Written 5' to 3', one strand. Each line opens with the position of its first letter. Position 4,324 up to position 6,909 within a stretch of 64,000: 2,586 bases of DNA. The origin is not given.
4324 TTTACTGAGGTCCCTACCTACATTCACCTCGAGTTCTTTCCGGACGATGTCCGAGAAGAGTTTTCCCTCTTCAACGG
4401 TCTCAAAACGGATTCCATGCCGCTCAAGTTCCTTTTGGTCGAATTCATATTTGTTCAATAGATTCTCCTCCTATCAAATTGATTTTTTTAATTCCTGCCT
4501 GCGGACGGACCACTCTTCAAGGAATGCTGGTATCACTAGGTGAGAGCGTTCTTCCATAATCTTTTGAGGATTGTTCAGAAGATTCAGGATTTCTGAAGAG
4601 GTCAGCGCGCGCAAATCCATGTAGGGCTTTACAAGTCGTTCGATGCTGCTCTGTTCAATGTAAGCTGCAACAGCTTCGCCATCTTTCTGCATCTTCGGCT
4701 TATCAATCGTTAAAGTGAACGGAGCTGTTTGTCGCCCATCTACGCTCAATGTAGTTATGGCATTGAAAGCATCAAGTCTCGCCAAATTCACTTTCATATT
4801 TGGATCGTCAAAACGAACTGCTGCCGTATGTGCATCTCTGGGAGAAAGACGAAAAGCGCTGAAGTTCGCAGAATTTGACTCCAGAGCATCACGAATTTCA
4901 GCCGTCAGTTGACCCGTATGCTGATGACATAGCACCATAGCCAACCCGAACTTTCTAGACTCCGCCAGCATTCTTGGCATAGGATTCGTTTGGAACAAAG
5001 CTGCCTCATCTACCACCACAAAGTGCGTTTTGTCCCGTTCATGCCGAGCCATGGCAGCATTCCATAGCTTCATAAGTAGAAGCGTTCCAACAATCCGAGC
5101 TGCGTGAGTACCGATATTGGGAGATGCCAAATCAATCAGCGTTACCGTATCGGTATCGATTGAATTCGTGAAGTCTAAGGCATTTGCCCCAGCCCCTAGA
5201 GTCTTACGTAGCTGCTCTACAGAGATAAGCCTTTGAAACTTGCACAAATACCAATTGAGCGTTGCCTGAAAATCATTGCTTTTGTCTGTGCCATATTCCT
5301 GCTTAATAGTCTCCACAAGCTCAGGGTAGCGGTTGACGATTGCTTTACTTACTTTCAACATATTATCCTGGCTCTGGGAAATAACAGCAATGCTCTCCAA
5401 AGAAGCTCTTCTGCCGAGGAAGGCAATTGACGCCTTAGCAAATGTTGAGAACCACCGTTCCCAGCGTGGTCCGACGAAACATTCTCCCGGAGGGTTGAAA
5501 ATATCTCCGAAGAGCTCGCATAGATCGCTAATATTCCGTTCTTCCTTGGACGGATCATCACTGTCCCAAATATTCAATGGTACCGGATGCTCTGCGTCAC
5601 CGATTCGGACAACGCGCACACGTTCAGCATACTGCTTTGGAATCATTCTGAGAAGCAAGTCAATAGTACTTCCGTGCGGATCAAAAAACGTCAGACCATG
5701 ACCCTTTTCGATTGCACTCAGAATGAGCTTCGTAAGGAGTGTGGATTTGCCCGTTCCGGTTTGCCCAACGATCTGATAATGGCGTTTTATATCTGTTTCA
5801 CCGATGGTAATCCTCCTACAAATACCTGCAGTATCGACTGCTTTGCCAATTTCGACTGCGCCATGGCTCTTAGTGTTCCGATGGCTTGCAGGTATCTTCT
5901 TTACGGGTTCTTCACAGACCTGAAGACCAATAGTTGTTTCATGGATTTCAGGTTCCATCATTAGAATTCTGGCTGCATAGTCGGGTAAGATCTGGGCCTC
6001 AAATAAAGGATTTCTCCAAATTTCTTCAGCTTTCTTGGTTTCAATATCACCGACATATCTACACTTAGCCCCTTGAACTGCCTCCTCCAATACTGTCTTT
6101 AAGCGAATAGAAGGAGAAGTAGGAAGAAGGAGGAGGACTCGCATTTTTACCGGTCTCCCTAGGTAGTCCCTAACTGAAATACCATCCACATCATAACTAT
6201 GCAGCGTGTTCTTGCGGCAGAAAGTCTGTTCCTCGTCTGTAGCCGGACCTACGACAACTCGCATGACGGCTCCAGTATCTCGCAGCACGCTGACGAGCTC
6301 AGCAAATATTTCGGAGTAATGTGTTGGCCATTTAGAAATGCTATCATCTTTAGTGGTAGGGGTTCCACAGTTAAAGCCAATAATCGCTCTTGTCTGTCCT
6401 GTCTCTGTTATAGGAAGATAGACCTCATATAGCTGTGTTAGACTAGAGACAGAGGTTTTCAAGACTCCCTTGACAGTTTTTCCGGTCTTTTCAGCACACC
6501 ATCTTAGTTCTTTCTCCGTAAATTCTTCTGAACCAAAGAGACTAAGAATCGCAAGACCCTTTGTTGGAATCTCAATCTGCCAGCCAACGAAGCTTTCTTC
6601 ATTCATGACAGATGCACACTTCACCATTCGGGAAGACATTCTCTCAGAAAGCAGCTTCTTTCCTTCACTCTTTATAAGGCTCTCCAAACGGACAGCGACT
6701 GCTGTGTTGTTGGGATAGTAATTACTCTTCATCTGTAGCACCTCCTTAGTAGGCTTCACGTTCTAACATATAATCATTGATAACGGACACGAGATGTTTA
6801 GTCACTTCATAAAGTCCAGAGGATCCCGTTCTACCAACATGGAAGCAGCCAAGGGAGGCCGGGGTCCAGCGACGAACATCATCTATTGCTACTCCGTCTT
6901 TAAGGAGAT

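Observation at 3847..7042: Candidate undescribed three-gene system: 98-aa protein, soluble HerA/VirB4-clade ATPase with novel N-domain, and a protein carrying an RNA polymerase alphaCTD copy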

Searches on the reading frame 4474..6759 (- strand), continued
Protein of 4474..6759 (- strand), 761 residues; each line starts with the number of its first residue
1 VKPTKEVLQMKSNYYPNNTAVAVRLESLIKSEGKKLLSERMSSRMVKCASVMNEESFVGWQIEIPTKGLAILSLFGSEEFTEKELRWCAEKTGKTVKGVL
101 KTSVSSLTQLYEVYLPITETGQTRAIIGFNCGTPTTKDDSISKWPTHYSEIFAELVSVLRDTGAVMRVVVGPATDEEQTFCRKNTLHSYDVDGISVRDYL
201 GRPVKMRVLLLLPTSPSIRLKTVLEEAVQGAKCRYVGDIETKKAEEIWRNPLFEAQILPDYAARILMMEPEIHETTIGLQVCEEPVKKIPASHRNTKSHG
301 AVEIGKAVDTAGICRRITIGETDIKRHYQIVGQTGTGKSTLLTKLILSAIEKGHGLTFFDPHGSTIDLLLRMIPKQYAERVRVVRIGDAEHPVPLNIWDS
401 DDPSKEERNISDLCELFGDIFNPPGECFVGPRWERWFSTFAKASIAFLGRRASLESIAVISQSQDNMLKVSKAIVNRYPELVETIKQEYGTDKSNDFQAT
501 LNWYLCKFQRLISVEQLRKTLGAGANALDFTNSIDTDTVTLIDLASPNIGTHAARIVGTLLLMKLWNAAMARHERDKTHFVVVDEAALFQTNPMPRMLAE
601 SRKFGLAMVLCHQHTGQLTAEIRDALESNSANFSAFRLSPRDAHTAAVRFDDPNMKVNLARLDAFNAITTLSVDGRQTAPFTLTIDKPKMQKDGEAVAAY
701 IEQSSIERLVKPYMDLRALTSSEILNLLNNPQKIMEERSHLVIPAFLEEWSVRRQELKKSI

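Call 96: search_protein_families(library=pfam, proteins=[L018:5623-6945:+, L018:7168-8382:+, L018:8503-9948:+, L018:4112-4555:+, L066:7614-7988:+, L064:7497-7931:+, L064:6794-7192:+, L066:5791-7212:+, L065:10599-12446:+], max_evalue=0.01)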
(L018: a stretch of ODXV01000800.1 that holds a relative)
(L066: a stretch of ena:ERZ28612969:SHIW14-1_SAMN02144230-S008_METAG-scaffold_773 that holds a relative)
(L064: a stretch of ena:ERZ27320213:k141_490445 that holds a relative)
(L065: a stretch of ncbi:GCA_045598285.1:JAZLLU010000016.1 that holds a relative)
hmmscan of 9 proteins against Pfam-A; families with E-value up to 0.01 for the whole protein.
L018:5623-6945:+ (440 aa): 1 family
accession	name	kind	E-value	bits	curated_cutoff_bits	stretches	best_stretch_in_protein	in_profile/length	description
PF00773.25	RNB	-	1.4e-68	232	29.3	2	50-279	1-231/326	RNB domain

L018:7168-8382:+ (404 aa): 13 families
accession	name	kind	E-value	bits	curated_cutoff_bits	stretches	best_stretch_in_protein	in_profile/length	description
PF13428.12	TPR_14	-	4.7e-10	39.6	23.5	1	272-310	2-40/44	Tetratricopeptide repeat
PF14559.12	TPR_19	-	2.1e-09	38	25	1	358-396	27-65/68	Tetratricopeptide repeat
PF00515.34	TPR_1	-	4.6e-09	36.2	27.8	0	362-386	7-31/34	Tetratricopeptide repeat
PF07719.23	TPR_2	-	8e-08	32.3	27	0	170-196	5-31/34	Tetratricopeptide repeat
PF13424.12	TPR_12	-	1.7e-07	31.8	30.1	0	359-386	6-33/77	Tetratricopeptide repeat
PF13181.12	TPR_8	-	1e-06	28.9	25.7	0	168-197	3-32/34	Tetratricopeptide repeat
PF13374.12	TPR_10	-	1.5e-06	28.5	27.5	0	362-383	8-29/42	Tetratricopeptide repeat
PF14853.12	Fis1_TPR_C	-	0.00014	22.4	25.3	0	363-399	8-44/53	Fis1 C-terminal tetratricopeptide repeat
PF07720.18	TPR_3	-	0.00022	21.7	20.7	0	359-384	4-28/34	Tetratricopeptide repeat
PF13176.12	TPR_7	-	0.00028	21.2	27.9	0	362-387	5-30/36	Tetratricopeptide repeat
PF12895.13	ANAPC3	-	0.0018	19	27.2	0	351-381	19-48/82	Anaphase-promoting complex, cyclosome, subunit 3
PF13432.12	TPR_16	-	0.0023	18.8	32.7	0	270-303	30-63/65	Tetratricopeptide repeat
PF13174.12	TPR_6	-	0.0029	18.6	26.3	0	273-304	4-33/33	Tetratricopeptide repeat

L018:8503-9948:+ (481 aa): 3 families
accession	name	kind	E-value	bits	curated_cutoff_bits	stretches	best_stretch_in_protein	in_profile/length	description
PF07733.18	DNA_pol3_alpha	-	2.1e-22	80.5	23.9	1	41-215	1-134/260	Bacterial DNA polymerase III alpha NTPase domain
PF17657.6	DNA_pol3_finger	-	5.6e-07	29.5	22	1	283-408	7-145/166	Bacterial DNA polymerase III alpha subunit finger domain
PF25153.1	TPR_AP5Z1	-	0.005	16.7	27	0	23-117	25-118/279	AP-5 complex subunit zeta-1, TPR repeats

L018:4112-4555:+ (147 aa): 0 families

L066:7614-7988:+ (124 aa): 0 families

L064:7497-7931:+ (144 aa): 0 families

L064:6794-7192:+ (132 aa): 0 families

L066:5791-7212:+ (473 aa): 3 families
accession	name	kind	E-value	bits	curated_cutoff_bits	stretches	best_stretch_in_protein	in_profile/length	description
PF07733.18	DNA_pol3_alpha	-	5.3e-24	85.7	23.9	1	40-214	2-136/260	Bacterial DNA polymerase III alpha NTPase domain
PF17657.6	DNA_pol3_finger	-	8.5e-05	22.4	22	1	331-409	55-152/166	Bacterial DNA polymerase III alpha subunit finger domain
PF09723.15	Zn_ribbon_8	-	0.0086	16.5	34.4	0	125-157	6-34/41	Zinc ribbon domain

L065:10599-12446:+ (615 aa): 1 family
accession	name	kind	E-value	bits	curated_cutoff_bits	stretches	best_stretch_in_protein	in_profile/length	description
PF07733.18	DNA_pol3_alpha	-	1.8e-09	38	23.9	1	28-118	3-91/260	Bacterial DNA polymerase III alpha NTPase domain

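Call 117: search_protein_families(library=pfam, proteins=[L049:9989-12475:+, L048:86-1840:+, L047:9134-11548:+, L067:11571-12083:+, L035:4512-5075:+, L068:10342-10905:+], max_evalue=0.001)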
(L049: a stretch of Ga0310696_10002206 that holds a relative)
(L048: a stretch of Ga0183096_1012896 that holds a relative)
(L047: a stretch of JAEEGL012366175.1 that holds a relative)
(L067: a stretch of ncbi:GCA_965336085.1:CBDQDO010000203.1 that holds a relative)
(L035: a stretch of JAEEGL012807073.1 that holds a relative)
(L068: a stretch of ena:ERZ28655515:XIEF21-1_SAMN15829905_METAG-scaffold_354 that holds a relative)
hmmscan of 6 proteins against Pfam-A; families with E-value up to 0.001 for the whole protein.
L049:9989-12475:+ (828 aa): 5 families
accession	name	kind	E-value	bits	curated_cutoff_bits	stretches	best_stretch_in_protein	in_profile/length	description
PF03118.21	RNA_pol_A_CTD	-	1.7e-16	60.1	23.8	1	744-795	12-65/67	Bacterial RNA polymerase, alpha chain C terminal domain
PF01935.23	DUF87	-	1.9e-07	31.8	23.2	1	296-356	2-62/220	Helicase HerA, central domain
PF10412.15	TrwB_AAD_bind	-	1.1e-06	28.2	20.5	0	313-359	10-56/387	Type IV secretion-system coupling protein DNA-binding domain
PF13604.12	AAA_30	-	0.00013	22.2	27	0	545-604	69-122/191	AAA domain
PF13401.12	AAA_22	-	0.00028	21.7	27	0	319-361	6-49/130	AAA domain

L048:86-1840:+ (584 aa): 5 families
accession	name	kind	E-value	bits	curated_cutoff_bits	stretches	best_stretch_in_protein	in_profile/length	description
PF03118.21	RNA_pol_A_CTD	-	8.3e-15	54.7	23.8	1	520-576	9-67/67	Bacterial RNA polymerase, alpha chain C terminal domain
PF01935.23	DUF87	-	9.7e-07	29.5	23.2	1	76-160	2-82/220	Helicase HerA, central domain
PF13604.12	AAA_30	-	4.8e-06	26.9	27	0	337-384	81-122/191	AAA domain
PF10412.15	TrwB_AAD_bind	-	3.8e-05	23.2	20.5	0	345-392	239-287/387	Type IV secretion-system coupling protein DNA-binding domain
PF13401.12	AAA_22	-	0.00025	21.8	27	0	99-149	6-57/130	AAA domain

L047:9134-11548:+ (805 aa): 6 families
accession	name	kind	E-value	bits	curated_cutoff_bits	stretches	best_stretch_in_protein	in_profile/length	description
PF01935.23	DUF87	-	2.4e-06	28.2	23.2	1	341-380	22-62/220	Helicase HerA, central domain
PF03118.21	RNA_pol_A_CTD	-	3e-06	27.3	23.8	1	784-805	13-34/67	Bacterial RNA polymerase, alpha chain C terminal domain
PF10412.15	TrwB_AAD_bind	-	5.5e-06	26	20.5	0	589-637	239-288/387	Type IV secretion-system coupling protein DNA-binding domain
PF13604.12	AAA_30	-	0.00015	22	27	0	573-628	73-122/191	AAA domain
PF13401.12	AAA_22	-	0.00033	21.4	27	0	343-387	6-51/130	AAA domain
PF01580.24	FtsK_SpoIIIE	-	0.00081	19.3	24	0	343-368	40-65/221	FtsK/SpoIIIE family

L067:11571-12083:+ (170 aa): 1 family
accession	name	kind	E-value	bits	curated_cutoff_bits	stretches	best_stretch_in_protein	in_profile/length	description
PF03118.21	RNA_pol_A_CTD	-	7.3e-10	38.9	23.8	1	105-163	4-64/67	Bacterial RNA polymerase, alpha chain C terminal domain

L035:4512-5075:+ (187 aa): 1 family
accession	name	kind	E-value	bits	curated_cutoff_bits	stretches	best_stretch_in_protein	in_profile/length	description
PF18908.5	DUF5663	-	8e-05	23.6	23.7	1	35-89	24-81/84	Protein of unknown function (DUF5663)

L068:10342-10905:+ (187 aa): 1 family
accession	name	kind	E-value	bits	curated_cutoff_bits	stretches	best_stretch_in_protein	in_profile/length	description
PF18908.5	DUF5663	-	6.6e-07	30.3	23.7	1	34-87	24-80/84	Protein of unknown function (DUF5663)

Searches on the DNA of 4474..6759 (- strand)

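Call 77: search_rna_families(sources=[L049, L047, L023, L039, L007, L041], threshold=evalue, max_evalue=0.01)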
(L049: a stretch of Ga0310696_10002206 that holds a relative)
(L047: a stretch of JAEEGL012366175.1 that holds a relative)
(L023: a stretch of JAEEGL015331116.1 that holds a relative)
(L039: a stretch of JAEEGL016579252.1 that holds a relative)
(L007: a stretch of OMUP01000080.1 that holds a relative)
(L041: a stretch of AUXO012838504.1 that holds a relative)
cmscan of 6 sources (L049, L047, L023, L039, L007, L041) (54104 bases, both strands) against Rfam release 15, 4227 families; matches with E-value up to 0.01: 0.
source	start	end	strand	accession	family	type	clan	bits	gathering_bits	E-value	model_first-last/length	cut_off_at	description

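Call 85: build_rna_model(alignment_id=A3, structure=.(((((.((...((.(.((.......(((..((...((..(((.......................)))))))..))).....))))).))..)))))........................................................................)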
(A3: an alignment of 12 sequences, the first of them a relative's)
Model R1 built from alignment A3 (12 sequences, 170 columns); structure: as given.
model positions 128; base pairs 22; branch points 0; effective number of sequences 3.05; information 0.59 bits per position. Calibrated on 0.2 Mb of random sequence (short: E-values are rough).
structure used (alignment columns):
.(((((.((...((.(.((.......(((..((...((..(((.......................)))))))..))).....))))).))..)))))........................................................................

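Call 86: search_with_rna_model(model_id=R1, sources=[window, L001, L002, L003, L005, L006, L007, L008, L009, L010, L012, L014, L018, L021, L022, L023, L025, L028, L030, L031, L033, L034, L035, L036, L037, L038, L039, L040, L041, L044, L045, L047, L049, L052, L053, L055, L056, L057, L058, L059, L060, L061, L062, L063, L064, L065, L066, L067, L068, L069, L070, L071], max_evalue=1)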
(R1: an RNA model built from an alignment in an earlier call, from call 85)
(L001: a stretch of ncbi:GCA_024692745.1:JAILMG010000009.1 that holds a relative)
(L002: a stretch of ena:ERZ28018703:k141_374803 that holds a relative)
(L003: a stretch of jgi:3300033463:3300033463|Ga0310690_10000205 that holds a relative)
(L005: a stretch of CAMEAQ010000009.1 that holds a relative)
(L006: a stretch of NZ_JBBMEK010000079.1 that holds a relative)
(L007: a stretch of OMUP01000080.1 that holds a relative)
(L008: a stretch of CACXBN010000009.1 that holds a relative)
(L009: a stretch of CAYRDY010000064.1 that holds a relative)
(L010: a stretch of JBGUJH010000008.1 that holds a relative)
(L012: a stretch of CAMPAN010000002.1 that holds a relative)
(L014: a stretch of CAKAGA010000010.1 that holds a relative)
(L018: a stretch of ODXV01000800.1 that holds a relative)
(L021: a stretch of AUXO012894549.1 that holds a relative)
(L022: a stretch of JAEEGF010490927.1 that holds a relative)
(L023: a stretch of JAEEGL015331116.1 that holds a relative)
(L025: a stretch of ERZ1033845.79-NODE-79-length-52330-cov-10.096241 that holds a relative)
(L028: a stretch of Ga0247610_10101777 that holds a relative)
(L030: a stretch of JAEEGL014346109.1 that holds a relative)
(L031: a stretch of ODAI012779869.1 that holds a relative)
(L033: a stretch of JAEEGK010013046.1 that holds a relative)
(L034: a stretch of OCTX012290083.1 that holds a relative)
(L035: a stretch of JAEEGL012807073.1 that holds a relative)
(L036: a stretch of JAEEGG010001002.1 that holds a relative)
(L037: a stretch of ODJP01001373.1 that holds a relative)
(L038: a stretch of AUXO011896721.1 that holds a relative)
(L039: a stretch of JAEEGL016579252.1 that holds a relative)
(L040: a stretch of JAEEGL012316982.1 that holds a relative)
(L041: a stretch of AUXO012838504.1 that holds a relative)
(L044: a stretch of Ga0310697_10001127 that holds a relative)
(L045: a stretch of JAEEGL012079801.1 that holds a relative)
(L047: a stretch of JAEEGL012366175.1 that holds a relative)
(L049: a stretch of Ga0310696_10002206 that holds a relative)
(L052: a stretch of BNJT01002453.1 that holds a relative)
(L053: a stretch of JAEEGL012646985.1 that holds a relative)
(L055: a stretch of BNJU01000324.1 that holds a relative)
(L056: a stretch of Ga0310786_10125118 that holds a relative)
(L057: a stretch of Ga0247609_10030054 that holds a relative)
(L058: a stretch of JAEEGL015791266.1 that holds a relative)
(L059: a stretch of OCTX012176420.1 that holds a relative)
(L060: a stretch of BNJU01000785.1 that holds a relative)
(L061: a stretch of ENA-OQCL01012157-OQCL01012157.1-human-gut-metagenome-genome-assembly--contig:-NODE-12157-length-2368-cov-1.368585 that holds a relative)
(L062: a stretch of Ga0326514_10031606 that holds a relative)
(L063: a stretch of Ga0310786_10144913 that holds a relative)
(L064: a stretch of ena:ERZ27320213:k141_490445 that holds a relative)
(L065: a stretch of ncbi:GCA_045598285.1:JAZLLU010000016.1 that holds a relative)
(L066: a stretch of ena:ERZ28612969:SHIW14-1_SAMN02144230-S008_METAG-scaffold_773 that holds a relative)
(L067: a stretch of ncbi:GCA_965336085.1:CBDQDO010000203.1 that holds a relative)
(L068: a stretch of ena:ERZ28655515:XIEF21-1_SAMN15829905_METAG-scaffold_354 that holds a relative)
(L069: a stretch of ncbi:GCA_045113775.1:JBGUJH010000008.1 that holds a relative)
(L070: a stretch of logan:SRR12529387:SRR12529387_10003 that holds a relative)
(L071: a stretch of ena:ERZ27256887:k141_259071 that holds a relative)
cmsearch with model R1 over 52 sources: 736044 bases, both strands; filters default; matches with E-value up to 1: 27.
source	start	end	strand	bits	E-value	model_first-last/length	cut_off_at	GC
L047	9071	9200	+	103.8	4.9e-24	1-128/128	no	0.71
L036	9865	9994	+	100.5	3.4e-23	1-128/128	no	0.52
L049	9841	9980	+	99.6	5.8e-23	1-128/128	no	0.71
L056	1018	1157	+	99.6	5.8e-23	1-128/128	no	0.71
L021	9471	9589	+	98.6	1e-22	1-128/128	no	0.52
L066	7483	7601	+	98.6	1e-22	1-128/128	no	0.52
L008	1341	1449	+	95.6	6.5e-22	1-128/128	no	0.56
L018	4736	4844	+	94.2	1.5e-21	1-128/128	no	0.54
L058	1744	1883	+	93.1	2.8e-21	1-128/128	no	0.71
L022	7518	7653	+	88.3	5.2e-20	1-128/128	no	0.57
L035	2019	2140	+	86.5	1.5e-19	1-128/128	no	0.68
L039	5976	6068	+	85.5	2.7e-19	2-93/128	no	0.73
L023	658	784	+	75.5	1.1e-16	1-128/128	no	0.72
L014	9870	9978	+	75.3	1.2e-16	1-128/128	no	0.58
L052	9833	9943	+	73.2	4.2e-16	1-128/128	no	0.57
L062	2488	2593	+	71.8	1e-15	1-128/128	no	0.57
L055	9871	9978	+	69.8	3.3e-15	1-128/128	no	0.57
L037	9841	9949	+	68.8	6.1e-15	1-128/128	no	0.56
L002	9867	9994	+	68.3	8.1e-15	1-128/128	no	0.66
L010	1676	1792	+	62.4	2.7e-13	1-128/128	no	0.48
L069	1676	1792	+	62.4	2.7e-13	1-128/128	no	0.48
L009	4701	4819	+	54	4.2e-11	1-128/128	no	0.6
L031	1561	1615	+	52.8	9e-11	23-75/128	no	0.65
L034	7172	7226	+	52.8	9e-11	23-75/128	no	0.65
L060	9762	9872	+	49.7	5.4e-10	1-128/128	no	0.56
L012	6453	6506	+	36.8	1.3e-06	23-75/128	no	0.63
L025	9900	9978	+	30.3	6e-05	1-128/128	no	0.54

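Call 94: search_with_rna_model(model_id=R1, source=L072, max_evalue=1, show_alignments=1)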
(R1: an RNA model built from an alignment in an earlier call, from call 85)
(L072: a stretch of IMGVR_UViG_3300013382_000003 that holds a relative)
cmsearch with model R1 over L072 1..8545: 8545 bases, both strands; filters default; matches with E-value up to 1: 0.
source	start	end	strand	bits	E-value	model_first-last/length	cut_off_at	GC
